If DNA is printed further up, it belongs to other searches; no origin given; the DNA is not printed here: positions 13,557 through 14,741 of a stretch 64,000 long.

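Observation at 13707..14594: Single-polypeptide HEPN-MNT fusion with a conserved Rx4H motif but degenerate NTase acidic residues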

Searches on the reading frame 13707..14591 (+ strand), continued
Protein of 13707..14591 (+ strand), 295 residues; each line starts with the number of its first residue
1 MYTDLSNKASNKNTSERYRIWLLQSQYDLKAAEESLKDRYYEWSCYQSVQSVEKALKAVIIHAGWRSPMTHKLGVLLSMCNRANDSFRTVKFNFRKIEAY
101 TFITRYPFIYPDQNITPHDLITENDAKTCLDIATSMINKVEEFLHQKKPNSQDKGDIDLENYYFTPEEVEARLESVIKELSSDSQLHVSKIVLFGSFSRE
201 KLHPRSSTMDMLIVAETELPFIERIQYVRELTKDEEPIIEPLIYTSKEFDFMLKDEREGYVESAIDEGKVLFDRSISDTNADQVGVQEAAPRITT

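Call 19: find_encoding_contigs(protein=P0092, flank=6000, max_places=2)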
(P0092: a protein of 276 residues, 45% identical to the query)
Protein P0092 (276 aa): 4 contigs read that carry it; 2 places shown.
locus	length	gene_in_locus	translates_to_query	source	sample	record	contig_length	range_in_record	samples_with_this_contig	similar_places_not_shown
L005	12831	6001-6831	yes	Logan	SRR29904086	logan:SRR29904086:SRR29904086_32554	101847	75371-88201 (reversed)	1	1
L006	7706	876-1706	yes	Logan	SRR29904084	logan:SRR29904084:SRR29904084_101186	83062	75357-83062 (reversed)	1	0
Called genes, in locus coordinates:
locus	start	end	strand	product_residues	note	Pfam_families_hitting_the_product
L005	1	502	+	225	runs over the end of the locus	-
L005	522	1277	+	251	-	-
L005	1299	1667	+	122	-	-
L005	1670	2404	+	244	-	-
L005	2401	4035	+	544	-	-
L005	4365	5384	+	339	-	PF00154:RecA_N, PF08423:Rad51, PF06745:ATPase (faint), PF27531:MT3502_N, PF21096:RecA_C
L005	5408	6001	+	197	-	-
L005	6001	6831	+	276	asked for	PF05168:HEPN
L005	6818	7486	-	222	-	-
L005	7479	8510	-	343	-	PF01070:FMN_dh, PF01645:Glu_synthase (weak)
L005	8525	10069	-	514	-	PF12072:RNase_Y_N, PF00013:KH_1 (weak), PF01966:HD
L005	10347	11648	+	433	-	-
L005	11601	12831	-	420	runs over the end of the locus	PF01520:Amidase_3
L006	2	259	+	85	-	?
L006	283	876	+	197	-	-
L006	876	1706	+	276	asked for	PF05168:HEPN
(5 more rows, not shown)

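Call 24: search_protein_representatives(alignment_id=A1)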
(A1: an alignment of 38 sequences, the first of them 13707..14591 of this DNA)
Query: 38 sequences, 269 profile positions. Proteins with E-value up to 0.001 (for the whole library): 8100; up to 1e-10: 660; up to 1e-30: 12. The best 150 are listed.
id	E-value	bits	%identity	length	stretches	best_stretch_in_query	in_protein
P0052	9.9e-123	425.1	-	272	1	4-268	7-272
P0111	9.1e-108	376.1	-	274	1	9-268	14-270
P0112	9.7e-90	316.9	-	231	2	9-143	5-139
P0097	5.6e-80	284.9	-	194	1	74-265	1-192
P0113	3.1e-77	276.0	-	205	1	4-193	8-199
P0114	5.6e-66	239.0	-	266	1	8-264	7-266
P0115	4.0e-38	147.7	-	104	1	6-98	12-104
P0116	3.5e-37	144.6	-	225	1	47-267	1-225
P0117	3.6e-35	138.0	-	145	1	11-140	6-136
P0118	4.0e-35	137.9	-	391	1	137-268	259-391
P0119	3.5e-33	131.5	-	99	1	174-268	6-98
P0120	8.2e-33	130.3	-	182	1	11-182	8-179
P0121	2.8e-30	122.0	-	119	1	156-268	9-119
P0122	3.1e-29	118.6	-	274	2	13-140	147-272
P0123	3.8e-29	118.3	-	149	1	53-139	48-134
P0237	1.7e-15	73.5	-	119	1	161-267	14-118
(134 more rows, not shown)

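Call 26: predict_structure(alignment_id=A1)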
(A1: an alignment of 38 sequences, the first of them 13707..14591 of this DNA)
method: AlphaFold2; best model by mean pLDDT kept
length: 295 residues; sequences in the alignment: 38
mean_pLDDT: 82.6   pTM: 0.73
mean pLDDT of the five models: 82.6, 82.4, 81.0, 80.9, 79.8
residues with pLDDT >= 90: 129; 70-90: 103; 50-70: 44; < 50: 19
segments of 3 or more residues with pLDDT < 50: 1-4, 7-12, 286-290
pLDDT, mean of each block of 10 residues (from residue 1): 48 73 97 97 93 95 87 87 87 82 66 74 93 97 83 57 81 95 96 88 73 95 88 88 92 80 87 82 50 52
secondary structure, 60 per line:
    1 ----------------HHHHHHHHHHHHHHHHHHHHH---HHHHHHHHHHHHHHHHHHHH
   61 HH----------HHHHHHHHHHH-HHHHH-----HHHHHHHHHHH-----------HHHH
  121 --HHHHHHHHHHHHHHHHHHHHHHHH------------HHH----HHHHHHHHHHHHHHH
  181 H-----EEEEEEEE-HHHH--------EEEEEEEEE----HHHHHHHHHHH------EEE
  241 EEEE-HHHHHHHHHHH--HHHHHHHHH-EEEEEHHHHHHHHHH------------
elements in order: H17-37 H41-62 H73-83 H85-89 H95-105 H117-120 H123-146 H166-181 E187-194 H196-199 E208-216 H221-231 E238-244 H246-256 H259-267 E269-273 H274-283

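Call 30: fold_search(model_id=the predicted structure, library=pdb)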
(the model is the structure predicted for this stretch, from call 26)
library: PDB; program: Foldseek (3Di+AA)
matches with E <= 10: 413; with E <= 0.001: 4
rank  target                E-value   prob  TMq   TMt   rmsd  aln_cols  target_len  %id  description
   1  1wol                  4.8e-05  1.00  0.32  0.72   4.1       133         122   24  Crystal Structure of ST0689, an archaeal HEPN homologue (released 2005-11-22)
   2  1ufb_A                1.2e-04  1.00  0.34  0.74   4.0       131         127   28  Crystal structure of TT1696 from Thermus thermophilus HB8 (released 2003-11-28)
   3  3o10_C                2.2e-04  1.00  0.39  0.79   2.5       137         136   26  Crystal structure of the HEPN domain from human sacsin (released 2011-03-30)
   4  3o10_A                3.2e-04  1.00  0.36  0.73   2.9       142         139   24  Crystal structure of the HEPN domain from human sacsin (released 2011-03-30)
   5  3o10_D                2.6e-03  1.00  0.36  0.74   3.6       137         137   22  Crystal structure of the HEPN domain from human sacsin (released 2011-03-30)
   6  1o3u                  1.3e-02  1.00  0.32  0.72   4.7       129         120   19  Crystal structure of an hepn domain protein (tm0613) from thermotoga maritima at 1.75 A resolution (released 2003-04-22)
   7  7aer_A                1.8e-02  1.00  0.23  0.51   4.5       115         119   17  Rebuilt and re-refined PDB entry 5yep: tri-AMPylated Shewanella oneidensis HEPN toxin in complex with MNT antitoxin (released 2020-12-30)
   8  7y5g_A                2.0e-02  0.54  0.18  0.18  24.3       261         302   11  Cryo-EM structure of a eukaryotic ZnT8 in the presence of zinc (released 2022-12-14)
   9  8xma_A                2.1e-02  0.63  0.19  0.19  22.9       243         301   12  Cryo-EM structure of human ZnT1 WT, in the presence of zinc, determined in an outward-facing conformation (released 2024-10-30)
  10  8j7v_B                2.4e-02  0.60  0.18  0.19  20.8       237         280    9  Cryo-EM structure of hZnT7-Fab complex in zinc-unbound state, determined in heterogeneous conformations- one subunit i (released 2023-09-20)
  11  4nqf_B                3.2e-02  1.00  0.36  0.65   5.8       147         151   10  Crystal structure of HEPN domain protein (released 2014-03-26)
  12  8j7v_A                3.2e-02  0.33  0.18  0.18  23.3       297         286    8  Cryo-EM structure of hZnT7-Fab complex in zinc-unbound state, determined in heterogeneous conformations- one subunit i (released 2023-09-20)
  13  7y5h_A                3.4e-02  0.51  0.18  0.18  23.8       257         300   10  Cryo-EM structure of a eukaryotic ZnT8 at a low pH (released 2022-12-14)
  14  4nqf_A                4.8e-02  1.00  0.36  0.67   5.3       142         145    9  Crystal structure of HEPN domain protein (released 2014-03-26)
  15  8xeo_B                4.8e-02  1.00  0.26  0.66   3.9       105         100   16  Crystal structure of MNT antitoxin (released 2024-12-18)
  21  8xeh_E                9.2e-02  1.00  0.27  0.69   3.2       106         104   15  Crystal structure of HEPN-MNT complex (released 2024-12-18)
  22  8xeo_A                9.2e-02  1.00  0.26  0.66   3.8       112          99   17  Crystal structure of MNT antitoxin (released 2024-12-18)
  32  5yep_A                2.4e-01  0.93  0.21  0.44   5.4       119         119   11  Crystal structure of SO_3166-SO_3165 from Shewanella oneidensis (released 2018-03-28)
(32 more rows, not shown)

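Call 32: find_related_loci(query=A1, collection=genome_contigs, flank=6000)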
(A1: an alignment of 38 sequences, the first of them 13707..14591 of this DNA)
Query A1 (295 aa) in genome_contigs; peptide patterns used: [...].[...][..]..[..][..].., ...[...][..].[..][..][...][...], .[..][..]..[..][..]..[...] (x = any residue, [..] = any of these).
553 stretches matched a pattern; 196 encode a relative of the query (tblastn E <= 1e-3); the best 80 are kept; 79 distinct loci.
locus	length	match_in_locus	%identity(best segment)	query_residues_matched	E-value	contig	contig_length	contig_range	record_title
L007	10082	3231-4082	87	1-284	1e-173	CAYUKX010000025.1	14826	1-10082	MAG TPA_asm: uncultured Candidatus Saccharibacteria bacterium isolate SRP107338_co1_190 genome assembly, contig: NODE_43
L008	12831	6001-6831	77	1-277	2e-152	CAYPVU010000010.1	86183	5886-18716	MAG TPA_asm: uncultured Candidatus Saccharibacteria bacterium isolate binchicken_co23_219 genome assembly, contig: k141_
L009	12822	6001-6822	74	3-276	2e-145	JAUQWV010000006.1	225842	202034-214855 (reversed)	MAG: Candidatus Dojkabacteria bacterium isolate BIN12 contig_304380, whole genome shotgun sequence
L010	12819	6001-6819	57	10-284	2e-113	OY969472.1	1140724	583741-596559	MAG: uncultured bacterium isolate MFD02416.bin.c.3 genome assembly, chromosome: 1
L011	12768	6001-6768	58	16-273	2e-105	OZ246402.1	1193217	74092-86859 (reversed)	MAG: uncultured Candidatus Saccharibacteria bacterium isolate SRP286056_co1_47 genome assembly, chromosome: 1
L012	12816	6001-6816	55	1-275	5e-105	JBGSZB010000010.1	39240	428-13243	MAG: Candidatus Dojkabacteria bacterium isolate JTS-AC489 k141_196933, whole genome shotgun sequence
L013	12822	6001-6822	55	6-280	3e-104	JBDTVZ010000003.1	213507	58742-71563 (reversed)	MAG: Candidatus Dojkabacteria bacterium isolate cluster3_bin.8 NODE_49_length_213507_cov_12.071313, whole genome shotgun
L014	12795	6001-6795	57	10-275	6e-104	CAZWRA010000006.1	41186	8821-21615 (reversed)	MAG TPA_asm: uncultured Candidatus Saccharibacteria bacterium isolate binchicken_co58_69 genome assembly, contig: NODE_7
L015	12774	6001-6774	58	17-275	2e-103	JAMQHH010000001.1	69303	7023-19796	MAG: Candidatus Dojkabacteria bacterium isolate PAT1 H2_k97_21738, whole genome shotgun sequence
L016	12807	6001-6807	56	3-274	7e-103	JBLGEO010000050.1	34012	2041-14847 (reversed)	MAG: Candidatus Dojkabacteria bacterium isolate cluster3_bin.91 cluster3_bin.91_NODE_3611, whole genome shotgun sequence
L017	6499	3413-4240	55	3-275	4e-101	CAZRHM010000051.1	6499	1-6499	MAG TPA_asm: uncultured Candidatus Saccharibacteria bacterium isolate SRP268622_co1_210 genome assembly, contig: NODE_29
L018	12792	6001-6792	56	10-275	2e-100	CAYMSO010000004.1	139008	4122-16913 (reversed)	MAG TPA_asm: uncultured Candidatus Saccharibacteria bacterium isolate binchicken_co130_46 genome assembly, contig: NODE_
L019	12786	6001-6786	54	17-278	1e-100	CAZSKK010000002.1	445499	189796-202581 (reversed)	MAG TPA_asm: uncultured Candidatus Saccharibacteria bacterium isolate binchicken_co130_48 genome assembly, contig: NODE_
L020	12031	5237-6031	54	10-274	1e-100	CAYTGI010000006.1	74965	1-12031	MAG TPA_asm: uncultured Candidatus Saccharibacteria bacterium isolate SRP141376_co3_398 genome assembly, contig: NODE_75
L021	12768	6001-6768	54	16-273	1e-99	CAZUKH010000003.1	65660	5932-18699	MAG TPA_asm: uncultured Candidatus Saccharibacteria bacterium isolate SRP290908_co1_393 genome assembly, contig: NODE_41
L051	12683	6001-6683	54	17-274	3e-57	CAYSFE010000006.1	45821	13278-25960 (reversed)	MAG TPA_asm: uncultured Candidatus Saccharibacteria bacterium isolate SRP342105_co1_262 genome assembly, contig: NODE_97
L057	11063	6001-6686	50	17-274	2e-44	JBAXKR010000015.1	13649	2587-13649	MAG: bacterium isolate ELA406 MAG406_15, whole genome shotgun sequence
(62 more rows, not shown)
